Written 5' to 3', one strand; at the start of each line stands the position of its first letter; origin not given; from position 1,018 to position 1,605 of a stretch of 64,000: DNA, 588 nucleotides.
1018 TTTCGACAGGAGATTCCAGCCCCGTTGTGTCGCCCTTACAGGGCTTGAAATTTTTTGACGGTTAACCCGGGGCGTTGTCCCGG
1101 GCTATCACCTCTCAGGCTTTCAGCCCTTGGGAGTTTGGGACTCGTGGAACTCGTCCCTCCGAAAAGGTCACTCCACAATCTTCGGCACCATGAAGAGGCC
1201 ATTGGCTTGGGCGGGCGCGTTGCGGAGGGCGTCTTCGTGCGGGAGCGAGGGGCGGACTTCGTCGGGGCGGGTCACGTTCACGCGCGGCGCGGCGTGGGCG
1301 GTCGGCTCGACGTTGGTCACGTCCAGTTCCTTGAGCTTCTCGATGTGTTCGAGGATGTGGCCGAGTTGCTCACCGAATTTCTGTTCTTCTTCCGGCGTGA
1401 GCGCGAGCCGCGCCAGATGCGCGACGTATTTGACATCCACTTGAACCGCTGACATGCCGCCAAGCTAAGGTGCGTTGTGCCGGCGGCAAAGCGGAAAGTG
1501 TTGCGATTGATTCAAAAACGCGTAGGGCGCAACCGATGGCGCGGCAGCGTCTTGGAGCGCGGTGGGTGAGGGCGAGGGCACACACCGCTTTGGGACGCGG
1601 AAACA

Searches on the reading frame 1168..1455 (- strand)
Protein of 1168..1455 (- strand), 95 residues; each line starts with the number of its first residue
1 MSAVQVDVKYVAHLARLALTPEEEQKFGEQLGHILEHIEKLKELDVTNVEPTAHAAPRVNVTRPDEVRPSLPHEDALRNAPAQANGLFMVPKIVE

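Call 78: search_protein_families(library=pfam, proteins=[window:1168-1455:-])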
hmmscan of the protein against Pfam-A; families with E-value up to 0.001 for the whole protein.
window:1168-1455:- (95 aa): 1 family
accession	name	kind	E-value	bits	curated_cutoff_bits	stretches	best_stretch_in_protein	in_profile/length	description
PF02686.20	GatC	-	8.9e-24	83.9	23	1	19-90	1-66/66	Glu-tRNAGln amidotransferase C subunit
